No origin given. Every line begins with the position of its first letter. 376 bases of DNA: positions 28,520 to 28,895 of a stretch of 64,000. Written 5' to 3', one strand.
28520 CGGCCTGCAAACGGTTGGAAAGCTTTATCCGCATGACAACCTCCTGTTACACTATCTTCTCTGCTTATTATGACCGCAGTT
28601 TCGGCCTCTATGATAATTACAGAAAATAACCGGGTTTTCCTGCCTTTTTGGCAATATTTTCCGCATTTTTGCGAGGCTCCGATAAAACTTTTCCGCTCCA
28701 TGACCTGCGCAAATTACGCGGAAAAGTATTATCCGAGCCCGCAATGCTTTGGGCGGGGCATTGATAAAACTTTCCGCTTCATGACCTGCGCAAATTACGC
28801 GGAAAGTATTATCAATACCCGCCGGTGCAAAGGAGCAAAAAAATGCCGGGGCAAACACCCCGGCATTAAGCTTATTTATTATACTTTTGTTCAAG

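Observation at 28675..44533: A family of ~65-80 bp palindromic intergenic repeats (REP/MITE-like): nine clear copies plus a partial one, in four clusters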

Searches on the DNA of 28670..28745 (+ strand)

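Call 27: build_rna_model(alignment_id=A1, structure=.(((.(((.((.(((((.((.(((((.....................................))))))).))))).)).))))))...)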
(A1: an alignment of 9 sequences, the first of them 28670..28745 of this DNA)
Model R1 built from alignment A1 (9 sequences, 89 columns); structure: as given.
model positions 75; base pairs 20; branch points 0; effective number of sequences 2.18; information 0.754 bits per position. Calibrated on 0.2 Mb of random sequence (short: E-values are rough).
structure used (alignment columns):
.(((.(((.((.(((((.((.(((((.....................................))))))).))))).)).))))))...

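Call 28: search_with_rna_model(model_id=R1, sources=[window, L020, L021, L022], max_evalue=10, filters=default)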
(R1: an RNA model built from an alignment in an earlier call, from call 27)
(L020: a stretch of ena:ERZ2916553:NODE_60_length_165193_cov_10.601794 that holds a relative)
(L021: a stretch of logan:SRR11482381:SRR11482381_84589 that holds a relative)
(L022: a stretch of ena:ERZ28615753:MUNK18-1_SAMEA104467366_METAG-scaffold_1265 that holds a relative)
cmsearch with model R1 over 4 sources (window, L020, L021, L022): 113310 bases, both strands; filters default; matches with E-value up to 10: 22.
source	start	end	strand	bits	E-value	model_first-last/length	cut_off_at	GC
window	28752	28825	+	93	1.3e-21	1-75/75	no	0.5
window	40679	40752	+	88.3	2.2e-20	1-75/75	no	0.47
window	44367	44451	-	84.8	1.8e-19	1-75/75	no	0.44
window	40595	40670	+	83.9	3.2e-19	1-75/75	no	0.45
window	28670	28745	+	83.7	3.6e-19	1-75/75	no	0.5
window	40499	40583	-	83.3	4.4e-19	1-75/75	no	0.4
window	44460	44535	+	80.1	3e-18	1-75/75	no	0.46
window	33087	33173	-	79.4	4.9e-18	1-75/75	no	0.57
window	32986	33070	+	75.8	4.2e-17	1-75/75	no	0.39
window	40677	40750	-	39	1.8e-07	1-75/75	no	0.45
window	40500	40584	+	38.7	2.3e-07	1-75/75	no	0.39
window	28750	28823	-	38.6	2.3e-07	1-75/75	no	0.49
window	40594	40669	-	37.5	4.7e-07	1-75/75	no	0.45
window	44368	44452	+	37.3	5.2e-07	1-75/75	no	0.44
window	28669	28744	-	36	1.2e-06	1-75/75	no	0.5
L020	9806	9881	-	33.6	4.9e-06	1-75/75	no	0.33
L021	9806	9881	-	33.6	4.9e-06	1-75/75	no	0.33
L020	9807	9882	+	16.1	0.19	1-75/75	no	0.34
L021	9807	9882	+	16.1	0.19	1-75/75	no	0.34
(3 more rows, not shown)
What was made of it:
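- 28670..28745 (+): Copy 1a: short-loop (S) unit, stem class CTCC/CGAG. CM 83.7 bits (call 28).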

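Call 32: search_with_rna_model(model_id=R1, sources=[L020, L022, L023, L024, L025, L026, L027, L028, L029, L030], max_evalue=1)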
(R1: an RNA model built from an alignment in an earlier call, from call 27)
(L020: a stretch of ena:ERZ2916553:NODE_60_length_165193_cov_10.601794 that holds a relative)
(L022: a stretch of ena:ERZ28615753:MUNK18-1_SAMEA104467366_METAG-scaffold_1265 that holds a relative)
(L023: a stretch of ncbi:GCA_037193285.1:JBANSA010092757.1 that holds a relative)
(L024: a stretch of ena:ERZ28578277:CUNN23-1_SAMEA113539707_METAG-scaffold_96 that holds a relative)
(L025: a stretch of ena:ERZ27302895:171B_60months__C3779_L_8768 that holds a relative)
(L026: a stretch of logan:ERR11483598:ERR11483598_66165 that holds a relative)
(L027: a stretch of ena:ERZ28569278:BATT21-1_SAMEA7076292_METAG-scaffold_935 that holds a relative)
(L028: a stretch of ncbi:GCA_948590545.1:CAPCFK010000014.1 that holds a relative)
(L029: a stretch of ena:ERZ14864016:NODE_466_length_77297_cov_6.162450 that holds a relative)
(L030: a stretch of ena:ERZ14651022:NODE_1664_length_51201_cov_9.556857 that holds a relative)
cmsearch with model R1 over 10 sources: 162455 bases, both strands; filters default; matches with E-value up to 1: 8.
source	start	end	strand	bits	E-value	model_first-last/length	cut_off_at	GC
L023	7918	7994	-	82.7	9.1e-19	1-75/75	no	0.49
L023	8003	8087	+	80.1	4.5e-18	1-75/75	no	0.44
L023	503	587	-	79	8.4e-18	1-75/75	no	0.4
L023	504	588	+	38.3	4.1e-07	1-75/75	no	0.41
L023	7920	7996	+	38.2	4.4e-07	1-75/75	no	0.52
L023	8002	8086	-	35.2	2.6e-06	1-75/75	no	0.44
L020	9806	9881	-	33.6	7e-06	1-75/75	no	0.33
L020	9807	9882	+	16.1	0.27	1-75/75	no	0.34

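Call 39: search_with_rna_model(model_id=R1, sources=[L031, L032, L033, L034], max_evalue=1)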
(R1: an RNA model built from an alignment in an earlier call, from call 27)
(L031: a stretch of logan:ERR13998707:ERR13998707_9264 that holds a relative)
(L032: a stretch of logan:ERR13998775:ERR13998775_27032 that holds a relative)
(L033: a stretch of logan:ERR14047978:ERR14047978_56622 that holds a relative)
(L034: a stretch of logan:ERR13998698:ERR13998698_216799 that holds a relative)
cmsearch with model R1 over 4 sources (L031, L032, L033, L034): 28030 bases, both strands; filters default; matches with E-value up to 1: 8.
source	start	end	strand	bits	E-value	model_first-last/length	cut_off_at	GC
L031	7831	7899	+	70.5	2.5e-16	1-75/75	no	0.42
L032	1886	1954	+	70.5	2.5e-16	1-75/75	no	0.42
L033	5081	5149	+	70.5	2.5e-16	1-75/75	no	0.42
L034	63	131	+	70.5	2.5e-16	1-75/75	no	0.42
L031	7830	7898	-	37.7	1e-07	1-75/75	no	0.41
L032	1885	1953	-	37.7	1e-07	1-75/75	no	0.41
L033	5080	5148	-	37.7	1e-07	1-75/75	no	0.41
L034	62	130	-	37.7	1e-07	1-75/75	no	0.41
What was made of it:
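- Four independent samples of one species show the same orientation (call 39).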

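Call 40: search_with_rna_model(model_id=R1, source=window, filters=off, max_evalue=10)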
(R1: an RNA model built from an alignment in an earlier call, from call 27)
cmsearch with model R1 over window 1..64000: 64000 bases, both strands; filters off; matches with E-value up to 10: 39.
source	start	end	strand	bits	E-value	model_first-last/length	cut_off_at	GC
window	28752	28825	+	93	7.1e-22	1-75/75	no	0.5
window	40679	40752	+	88.3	1.2e-20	1-75/75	no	0.47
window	44367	44451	-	84.8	1e-19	1-75/75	no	0.44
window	40595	40670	+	83.9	1.8e-19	1-75/75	no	0.45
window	28670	28745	+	83.6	2.1e-19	1-75/75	no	0.5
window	40499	40583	-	83.3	2.5e-19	1-75/75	no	0.4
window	44460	44535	+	80.1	1.7e-18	1-75/75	no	0.46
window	33087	33173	-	79.3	2.8e-18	1-75/75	no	0.57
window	32986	33070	+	75.8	2.4e-17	1-75/75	no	0.39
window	40677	40750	-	39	1e-07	1-75/75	no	0.45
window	40500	40584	+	38.7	1.3e-07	1-75/75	no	0.39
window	28750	28823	-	38.6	1.3e-07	1-75/75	no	0.49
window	40594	40669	-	37.5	2.7e-07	1-75/75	no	0.45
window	44368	44452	+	37.3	2.9e-07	1-75/75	no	0.44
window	28669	28744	-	36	6.7e-07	1-75/75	no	0.5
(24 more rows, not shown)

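Call 46: search_with_rna_model(model_id=R1, sources=[L035, L036, L037, L038, L039, L040, L041, L042, L043, L044, L045, L046, L047, L048, L049, L050, L051, L052, L053, L054, L055, L056, L057, L058, L059, L060, L061, L062, L063, L064, L065, L066, L067, L068, L069, L070, L071, L072, L073, L074, L075, L076, L077, L078, L079, L080, L081, L082, L083, L084, L085, L086, L087, L088, L089, L090, L091, L092, L093, L094, L095, L096, L097, L098, L099, L100, L101, L102, L103, L104, L105, L106, L107, L108, L109, L110, L111, L112, L113, L114], max_evalue=0.01)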
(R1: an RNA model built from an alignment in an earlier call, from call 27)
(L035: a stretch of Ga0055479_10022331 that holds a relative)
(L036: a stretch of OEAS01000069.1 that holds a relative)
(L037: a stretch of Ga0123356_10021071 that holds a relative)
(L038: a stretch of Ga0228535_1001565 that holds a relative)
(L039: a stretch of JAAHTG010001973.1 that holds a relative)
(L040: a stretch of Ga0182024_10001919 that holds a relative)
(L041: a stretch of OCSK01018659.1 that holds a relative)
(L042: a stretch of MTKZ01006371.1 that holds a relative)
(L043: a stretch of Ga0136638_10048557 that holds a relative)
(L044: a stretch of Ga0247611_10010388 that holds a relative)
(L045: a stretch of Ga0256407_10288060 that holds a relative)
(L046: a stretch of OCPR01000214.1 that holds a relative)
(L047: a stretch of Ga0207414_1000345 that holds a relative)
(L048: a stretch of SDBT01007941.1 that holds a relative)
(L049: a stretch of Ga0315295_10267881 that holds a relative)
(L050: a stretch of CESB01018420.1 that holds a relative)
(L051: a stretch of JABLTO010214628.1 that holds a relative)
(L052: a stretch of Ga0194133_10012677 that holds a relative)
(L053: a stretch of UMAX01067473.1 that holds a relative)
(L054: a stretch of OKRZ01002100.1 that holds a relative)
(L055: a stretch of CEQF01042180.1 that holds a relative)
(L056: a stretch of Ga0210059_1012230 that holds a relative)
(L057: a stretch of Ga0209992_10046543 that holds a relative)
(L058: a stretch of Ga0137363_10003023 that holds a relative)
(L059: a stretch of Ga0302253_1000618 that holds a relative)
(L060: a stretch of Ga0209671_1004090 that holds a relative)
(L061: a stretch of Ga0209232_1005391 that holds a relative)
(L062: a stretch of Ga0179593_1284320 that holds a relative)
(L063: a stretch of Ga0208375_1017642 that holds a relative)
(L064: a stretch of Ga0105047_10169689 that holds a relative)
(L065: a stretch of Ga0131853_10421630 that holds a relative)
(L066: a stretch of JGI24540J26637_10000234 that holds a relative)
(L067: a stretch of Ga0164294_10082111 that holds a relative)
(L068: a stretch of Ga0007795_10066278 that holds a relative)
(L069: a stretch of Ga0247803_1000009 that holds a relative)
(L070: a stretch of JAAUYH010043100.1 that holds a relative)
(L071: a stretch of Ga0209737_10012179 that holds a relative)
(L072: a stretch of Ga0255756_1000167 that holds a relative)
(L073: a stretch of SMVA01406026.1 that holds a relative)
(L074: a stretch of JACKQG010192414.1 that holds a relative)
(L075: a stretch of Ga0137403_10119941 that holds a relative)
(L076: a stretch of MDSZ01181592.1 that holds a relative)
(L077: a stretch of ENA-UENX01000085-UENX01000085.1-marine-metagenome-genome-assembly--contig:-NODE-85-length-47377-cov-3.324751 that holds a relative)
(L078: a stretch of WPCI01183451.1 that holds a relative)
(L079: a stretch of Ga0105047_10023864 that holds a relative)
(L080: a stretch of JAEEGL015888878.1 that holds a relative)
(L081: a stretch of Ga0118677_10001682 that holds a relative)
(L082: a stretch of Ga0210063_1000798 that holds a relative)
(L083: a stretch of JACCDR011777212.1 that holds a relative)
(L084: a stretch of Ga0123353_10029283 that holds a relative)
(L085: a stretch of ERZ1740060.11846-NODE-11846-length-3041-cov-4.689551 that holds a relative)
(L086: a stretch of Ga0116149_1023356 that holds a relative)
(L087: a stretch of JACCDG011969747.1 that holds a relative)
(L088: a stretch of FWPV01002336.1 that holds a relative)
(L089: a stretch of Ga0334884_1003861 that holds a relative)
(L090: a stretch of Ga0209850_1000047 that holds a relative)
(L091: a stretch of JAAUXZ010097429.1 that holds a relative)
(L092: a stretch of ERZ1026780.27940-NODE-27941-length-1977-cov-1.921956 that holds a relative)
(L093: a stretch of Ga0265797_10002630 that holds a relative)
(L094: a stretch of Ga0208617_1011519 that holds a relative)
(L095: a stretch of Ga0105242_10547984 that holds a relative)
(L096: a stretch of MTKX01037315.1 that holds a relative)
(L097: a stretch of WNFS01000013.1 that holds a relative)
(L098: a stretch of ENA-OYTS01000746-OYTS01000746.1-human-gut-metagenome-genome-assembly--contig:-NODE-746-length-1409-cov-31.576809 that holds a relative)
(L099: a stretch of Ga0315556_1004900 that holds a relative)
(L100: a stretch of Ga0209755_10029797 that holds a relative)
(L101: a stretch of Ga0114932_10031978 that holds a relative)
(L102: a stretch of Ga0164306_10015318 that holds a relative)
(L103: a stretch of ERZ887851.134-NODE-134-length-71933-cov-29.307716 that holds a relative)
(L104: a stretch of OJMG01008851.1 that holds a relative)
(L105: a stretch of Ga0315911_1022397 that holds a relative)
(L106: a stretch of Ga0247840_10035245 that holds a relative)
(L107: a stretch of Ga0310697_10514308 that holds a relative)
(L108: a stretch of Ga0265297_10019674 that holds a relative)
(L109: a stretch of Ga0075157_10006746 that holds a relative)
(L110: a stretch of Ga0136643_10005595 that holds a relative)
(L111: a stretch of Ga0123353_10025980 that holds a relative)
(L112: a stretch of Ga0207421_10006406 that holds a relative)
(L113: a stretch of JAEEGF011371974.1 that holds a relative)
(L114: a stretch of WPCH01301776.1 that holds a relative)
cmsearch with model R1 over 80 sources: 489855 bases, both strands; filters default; matches with E-value up to 0.01: 0.
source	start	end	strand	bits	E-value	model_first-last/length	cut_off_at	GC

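Call 55: search_with_rna_model(model_id=R1, sources=[L115, L116, L117, L118, L119, L120, L121, L122, L123, L124, L125, L126, L127, L128, L129, L130, L131, L132, L133, L134, L135, L136, L137, L138, L139, L140, L141, L142, L143, L144, L145, L146, L147, L148, L149, L150, L151, L152, L153, L001, L002, L003, L004, L005, L006, L007, L008, L009, L010, L011, L012, L013, L014, L015, L016, L017, L018, L019], max_evalue=0.01)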
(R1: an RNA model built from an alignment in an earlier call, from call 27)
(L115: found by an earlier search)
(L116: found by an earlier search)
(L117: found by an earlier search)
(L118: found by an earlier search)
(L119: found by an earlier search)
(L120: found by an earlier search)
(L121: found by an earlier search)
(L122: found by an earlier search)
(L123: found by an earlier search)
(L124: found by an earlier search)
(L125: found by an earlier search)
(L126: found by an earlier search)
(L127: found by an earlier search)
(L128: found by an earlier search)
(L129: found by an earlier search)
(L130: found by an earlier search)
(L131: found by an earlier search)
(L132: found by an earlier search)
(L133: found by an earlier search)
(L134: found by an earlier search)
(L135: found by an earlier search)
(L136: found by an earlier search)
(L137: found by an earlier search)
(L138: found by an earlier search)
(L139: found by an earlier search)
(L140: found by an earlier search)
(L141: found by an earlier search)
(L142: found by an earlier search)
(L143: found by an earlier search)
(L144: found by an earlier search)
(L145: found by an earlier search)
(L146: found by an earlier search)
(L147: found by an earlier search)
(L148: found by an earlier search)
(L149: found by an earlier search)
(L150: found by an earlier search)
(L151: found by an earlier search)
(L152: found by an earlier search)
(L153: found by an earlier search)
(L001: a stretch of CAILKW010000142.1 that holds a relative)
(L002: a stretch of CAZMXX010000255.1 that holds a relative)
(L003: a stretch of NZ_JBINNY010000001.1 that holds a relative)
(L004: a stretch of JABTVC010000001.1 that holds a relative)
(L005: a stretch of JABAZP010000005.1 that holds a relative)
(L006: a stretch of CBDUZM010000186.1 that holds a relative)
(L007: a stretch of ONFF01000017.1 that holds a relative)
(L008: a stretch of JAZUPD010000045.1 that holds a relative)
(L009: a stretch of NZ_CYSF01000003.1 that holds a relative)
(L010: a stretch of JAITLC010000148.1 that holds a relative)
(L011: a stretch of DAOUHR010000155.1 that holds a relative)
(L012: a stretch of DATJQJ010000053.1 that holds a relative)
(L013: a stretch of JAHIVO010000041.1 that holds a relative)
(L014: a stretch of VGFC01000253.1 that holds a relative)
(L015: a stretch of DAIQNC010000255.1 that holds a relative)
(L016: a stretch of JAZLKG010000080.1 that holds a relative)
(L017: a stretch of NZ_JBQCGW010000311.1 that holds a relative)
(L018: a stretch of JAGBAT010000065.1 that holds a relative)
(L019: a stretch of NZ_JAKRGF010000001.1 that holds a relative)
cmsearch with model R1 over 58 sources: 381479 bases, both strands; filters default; matches with E-value up to 0.01: 0.
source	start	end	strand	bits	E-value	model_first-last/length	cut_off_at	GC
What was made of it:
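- Tried and rejected: The model found nothing in any of the 19 (call 55).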

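Call 59: search_with_rna_model(model_id=R1, sources=[L154, L155, L156, L157], max_evalue=1)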
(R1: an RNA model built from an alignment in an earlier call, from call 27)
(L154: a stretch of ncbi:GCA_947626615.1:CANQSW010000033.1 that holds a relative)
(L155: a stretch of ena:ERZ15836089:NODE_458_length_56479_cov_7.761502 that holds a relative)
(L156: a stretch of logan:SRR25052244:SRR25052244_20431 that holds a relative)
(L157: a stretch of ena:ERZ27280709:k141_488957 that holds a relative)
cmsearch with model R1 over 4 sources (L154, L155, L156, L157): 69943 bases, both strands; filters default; matches with E-value up to 1: 0.
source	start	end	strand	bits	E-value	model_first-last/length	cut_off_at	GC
